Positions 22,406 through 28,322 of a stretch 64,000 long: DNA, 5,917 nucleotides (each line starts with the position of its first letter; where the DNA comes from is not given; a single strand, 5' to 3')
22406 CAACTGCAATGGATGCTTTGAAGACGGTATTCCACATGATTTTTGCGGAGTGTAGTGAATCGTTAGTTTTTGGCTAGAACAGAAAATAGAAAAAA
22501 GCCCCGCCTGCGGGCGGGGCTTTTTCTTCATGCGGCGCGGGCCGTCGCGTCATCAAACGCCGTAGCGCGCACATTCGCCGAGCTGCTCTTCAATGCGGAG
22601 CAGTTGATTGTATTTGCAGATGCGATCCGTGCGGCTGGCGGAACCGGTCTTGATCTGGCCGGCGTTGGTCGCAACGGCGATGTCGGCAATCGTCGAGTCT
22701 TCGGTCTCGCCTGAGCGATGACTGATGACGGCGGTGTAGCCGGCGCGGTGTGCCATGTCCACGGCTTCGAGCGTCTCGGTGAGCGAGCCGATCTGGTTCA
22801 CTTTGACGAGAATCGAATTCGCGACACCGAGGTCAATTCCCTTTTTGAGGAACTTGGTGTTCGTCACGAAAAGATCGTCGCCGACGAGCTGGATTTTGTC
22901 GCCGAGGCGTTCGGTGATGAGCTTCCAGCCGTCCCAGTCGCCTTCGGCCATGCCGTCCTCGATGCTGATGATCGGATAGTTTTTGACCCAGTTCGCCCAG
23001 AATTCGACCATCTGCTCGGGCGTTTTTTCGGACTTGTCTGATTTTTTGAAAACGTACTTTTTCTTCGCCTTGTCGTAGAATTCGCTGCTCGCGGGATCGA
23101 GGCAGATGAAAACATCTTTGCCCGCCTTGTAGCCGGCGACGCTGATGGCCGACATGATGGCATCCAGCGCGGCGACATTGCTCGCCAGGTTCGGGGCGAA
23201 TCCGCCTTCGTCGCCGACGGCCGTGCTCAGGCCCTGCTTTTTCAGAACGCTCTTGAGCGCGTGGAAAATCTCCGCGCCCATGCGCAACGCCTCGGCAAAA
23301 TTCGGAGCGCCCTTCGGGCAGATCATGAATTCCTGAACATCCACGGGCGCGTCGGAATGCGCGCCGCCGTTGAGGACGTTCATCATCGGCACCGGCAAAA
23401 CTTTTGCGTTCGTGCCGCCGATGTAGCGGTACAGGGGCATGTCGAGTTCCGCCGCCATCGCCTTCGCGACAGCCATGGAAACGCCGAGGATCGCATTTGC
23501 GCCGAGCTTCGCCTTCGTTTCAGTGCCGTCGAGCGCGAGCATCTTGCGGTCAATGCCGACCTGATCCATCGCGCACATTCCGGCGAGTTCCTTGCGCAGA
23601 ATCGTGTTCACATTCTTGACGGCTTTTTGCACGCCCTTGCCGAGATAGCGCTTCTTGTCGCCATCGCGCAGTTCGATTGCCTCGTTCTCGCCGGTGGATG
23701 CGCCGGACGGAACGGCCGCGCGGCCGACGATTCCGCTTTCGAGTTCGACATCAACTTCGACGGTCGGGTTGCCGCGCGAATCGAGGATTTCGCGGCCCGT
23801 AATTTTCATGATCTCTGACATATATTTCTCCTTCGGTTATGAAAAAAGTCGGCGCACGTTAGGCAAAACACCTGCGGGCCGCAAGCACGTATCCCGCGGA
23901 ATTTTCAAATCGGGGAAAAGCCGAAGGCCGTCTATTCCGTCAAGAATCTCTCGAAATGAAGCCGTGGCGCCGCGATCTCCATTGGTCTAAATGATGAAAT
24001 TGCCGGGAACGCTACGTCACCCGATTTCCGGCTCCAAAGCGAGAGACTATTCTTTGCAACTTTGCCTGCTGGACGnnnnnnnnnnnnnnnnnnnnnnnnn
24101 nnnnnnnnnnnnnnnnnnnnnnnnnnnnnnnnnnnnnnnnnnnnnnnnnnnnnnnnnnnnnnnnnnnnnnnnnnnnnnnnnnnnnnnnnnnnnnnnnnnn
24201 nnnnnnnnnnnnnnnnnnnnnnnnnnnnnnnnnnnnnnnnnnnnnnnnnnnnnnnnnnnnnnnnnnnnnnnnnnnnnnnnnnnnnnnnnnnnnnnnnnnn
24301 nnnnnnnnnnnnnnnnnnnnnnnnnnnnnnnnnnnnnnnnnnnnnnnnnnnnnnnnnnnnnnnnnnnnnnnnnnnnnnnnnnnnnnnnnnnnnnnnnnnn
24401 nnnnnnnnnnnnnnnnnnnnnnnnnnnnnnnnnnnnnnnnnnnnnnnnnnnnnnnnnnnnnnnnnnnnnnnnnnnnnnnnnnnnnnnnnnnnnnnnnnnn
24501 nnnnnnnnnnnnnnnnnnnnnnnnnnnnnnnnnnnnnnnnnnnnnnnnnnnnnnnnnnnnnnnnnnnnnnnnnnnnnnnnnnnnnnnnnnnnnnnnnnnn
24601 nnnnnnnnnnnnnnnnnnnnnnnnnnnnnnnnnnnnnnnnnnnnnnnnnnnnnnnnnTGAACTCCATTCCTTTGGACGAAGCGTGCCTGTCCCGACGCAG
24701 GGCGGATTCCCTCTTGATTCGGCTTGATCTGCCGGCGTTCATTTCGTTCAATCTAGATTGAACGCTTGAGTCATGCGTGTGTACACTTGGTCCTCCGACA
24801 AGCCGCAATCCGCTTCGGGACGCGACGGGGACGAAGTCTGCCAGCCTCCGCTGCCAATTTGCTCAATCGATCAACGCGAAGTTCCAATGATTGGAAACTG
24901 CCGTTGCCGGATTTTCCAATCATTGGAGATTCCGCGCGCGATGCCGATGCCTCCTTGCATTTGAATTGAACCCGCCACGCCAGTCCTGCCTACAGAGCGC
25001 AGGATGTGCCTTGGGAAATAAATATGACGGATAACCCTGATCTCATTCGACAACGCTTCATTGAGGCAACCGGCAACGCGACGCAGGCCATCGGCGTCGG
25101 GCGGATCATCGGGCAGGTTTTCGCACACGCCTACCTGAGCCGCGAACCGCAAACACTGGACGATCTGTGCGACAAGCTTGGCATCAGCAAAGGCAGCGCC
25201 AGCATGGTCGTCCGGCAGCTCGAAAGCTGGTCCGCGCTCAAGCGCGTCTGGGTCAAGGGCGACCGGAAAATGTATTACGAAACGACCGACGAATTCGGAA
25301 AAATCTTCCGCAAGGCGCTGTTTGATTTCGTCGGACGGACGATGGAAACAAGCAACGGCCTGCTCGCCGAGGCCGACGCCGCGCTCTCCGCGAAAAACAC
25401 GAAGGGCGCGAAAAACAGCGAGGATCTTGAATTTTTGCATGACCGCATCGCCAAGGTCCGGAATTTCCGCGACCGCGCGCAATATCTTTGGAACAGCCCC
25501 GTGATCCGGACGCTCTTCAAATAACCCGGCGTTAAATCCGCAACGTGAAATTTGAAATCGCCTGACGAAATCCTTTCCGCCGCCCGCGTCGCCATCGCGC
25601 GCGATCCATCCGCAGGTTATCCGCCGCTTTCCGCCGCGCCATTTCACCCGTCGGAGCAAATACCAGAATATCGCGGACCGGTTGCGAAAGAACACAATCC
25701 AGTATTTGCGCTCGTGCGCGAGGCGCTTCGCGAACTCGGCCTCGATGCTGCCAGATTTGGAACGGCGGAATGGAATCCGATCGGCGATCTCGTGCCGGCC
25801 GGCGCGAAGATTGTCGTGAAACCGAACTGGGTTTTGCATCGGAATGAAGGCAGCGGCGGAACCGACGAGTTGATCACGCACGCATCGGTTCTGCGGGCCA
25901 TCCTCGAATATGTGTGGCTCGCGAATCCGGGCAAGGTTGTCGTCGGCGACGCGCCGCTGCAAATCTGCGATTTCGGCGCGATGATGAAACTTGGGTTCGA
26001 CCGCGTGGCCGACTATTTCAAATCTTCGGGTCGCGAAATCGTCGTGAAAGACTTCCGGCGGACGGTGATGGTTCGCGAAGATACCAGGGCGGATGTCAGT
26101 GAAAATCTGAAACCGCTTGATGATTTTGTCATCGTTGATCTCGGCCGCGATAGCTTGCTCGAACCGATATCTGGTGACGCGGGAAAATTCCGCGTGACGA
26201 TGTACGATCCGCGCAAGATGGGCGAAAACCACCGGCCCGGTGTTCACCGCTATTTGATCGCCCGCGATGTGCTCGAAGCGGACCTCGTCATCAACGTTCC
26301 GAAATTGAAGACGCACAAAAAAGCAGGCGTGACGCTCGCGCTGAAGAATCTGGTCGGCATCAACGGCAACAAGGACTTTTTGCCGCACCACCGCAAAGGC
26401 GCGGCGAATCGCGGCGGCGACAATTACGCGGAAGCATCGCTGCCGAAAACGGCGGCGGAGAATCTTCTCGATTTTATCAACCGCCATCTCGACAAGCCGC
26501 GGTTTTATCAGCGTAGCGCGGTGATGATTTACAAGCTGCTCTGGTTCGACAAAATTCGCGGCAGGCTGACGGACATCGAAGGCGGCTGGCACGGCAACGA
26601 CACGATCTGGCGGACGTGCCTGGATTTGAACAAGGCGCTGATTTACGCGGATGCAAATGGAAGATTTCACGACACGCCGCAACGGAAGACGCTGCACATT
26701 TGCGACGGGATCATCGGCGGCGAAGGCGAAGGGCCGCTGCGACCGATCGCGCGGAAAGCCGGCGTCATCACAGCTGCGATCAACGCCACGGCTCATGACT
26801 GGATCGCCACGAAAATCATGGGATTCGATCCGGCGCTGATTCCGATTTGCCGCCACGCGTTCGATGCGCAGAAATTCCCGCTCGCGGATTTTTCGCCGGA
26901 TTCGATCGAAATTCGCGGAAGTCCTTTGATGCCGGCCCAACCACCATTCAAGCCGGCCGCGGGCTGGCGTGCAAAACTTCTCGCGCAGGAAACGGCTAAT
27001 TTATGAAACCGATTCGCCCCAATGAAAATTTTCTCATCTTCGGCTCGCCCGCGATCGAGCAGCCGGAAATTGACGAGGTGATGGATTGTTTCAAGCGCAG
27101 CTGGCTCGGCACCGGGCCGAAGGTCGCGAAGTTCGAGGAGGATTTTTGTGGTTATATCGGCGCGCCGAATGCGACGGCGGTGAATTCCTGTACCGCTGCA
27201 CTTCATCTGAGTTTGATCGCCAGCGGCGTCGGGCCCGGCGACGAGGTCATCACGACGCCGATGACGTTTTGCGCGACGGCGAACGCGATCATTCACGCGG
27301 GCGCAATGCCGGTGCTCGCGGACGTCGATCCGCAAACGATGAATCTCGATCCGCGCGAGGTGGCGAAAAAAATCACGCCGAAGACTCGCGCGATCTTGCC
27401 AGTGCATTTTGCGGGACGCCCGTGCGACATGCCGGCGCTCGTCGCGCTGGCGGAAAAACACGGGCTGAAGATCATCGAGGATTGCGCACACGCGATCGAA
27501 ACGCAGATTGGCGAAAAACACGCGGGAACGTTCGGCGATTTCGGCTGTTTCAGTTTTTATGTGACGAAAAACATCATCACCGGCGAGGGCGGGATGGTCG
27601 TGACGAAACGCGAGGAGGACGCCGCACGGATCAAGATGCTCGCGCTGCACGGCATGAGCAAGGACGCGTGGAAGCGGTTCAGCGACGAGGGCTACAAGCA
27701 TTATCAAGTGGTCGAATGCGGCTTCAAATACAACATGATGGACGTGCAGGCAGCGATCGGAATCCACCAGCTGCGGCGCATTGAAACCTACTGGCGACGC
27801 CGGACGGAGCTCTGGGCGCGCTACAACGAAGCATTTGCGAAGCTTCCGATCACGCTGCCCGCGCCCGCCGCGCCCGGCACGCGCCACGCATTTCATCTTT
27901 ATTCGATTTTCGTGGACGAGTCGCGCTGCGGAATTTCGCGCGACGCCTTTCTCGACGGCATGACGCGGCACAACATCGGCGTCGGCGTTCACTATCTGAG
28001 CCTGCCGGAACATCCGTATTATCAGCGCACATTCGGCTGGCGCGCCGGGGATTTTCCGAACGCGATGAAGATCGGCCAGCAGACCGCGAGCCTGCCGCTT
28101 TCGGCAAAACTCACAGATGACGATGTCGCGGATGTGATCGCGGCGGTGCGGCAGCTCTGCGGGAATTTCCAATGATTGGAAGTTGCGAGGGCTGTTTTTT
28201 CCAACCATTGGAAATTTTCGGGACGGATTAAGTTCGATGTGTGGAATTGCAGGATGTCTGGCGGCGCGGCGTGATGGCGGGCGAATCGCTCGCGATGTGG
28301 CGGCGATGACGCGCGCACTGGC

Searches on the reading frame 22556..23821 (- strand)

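Call 60: search_protein_families(library=pfam, proteins=[window:22556-23821:-], max_evalue=0.001)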
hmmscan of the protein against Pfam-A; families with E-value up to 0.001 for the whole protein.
window:22556-23821:- (422 aa): 3 families
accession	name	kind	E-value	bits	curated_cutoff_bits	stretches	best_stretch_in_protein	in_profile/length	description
PF00113.28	Enolase_C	-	3.4e-130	434.1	21.5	1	140-420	2-287/296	Enolase, C-terminal TIM barrel domain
PF03952.21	Enolase_N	-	1.6e-60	203.4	35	1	4-134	1-131/131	Enolase, N-terminal domain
PF07476.17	MAAL_C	-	7.5e-05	22.5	27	1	304-390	134-221/249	Methylaspartate ammonia-lyase C-terminus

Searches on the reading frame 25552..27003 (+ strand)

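Call 12: search_protein_families(library=pfam, proteins=[window:25552-27003:+], max_evalue=0.001)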
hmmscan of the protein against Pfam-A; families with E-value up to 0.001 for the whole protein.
window:25552-27003:+ (484 aa): 1 family
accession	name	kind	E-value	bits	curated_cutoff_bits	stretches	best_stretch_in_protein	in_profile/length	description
PF04015.17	DUF362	-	6.4e-25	88.8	24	1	231-420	87-199/200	Domain of unknown function (DUF362)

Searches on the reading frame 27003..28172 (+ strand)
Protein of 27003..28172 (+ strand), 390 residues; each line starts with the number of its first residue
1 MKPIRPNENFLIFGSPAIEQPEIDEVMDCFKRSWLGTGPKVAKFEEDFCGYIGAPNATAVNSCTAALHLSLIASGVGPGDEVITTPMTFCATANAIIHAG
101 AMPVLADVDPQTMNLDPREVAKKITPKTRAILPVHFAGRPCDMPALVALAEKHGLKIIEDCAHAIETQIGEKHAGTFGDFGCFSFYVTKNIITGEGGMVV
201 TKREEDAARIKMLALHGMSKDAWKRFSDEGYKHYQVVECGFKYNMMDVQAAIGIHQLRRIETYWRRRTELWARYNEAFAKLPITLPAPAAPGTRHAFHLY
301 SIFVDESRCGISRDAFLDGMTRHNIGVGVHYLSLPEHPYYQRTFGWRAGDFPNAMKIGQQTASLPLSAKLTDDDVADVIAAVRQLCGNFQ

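Call 12: search_protein_families(library=pfam, proteins=[window:27003-28172:+], max_evalue=0.001)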
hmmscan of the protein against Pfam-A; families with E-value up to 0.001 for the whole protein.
window:27003-28172:+ (390 aa): 3 families
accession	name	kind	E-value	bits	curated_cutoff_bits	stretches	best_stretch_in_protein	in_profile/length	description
PF01041.23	DegT_DnrJ_EryC1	-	1.7e-125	419.4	19.8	1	18-383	3-360/360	DegT/DnrJ/EryC1/StrS aminotransferase family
PF01212.27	Beta_elim_lyase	-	2e-06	27.8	27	1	36-288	29-275/288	Beta-eliminating lyase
PF01053.26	Cys_Met_Meta_PP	-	0.00013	21.2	27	1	39-160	52-173/381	Cys/Met metabolism PLP-dependent enzyme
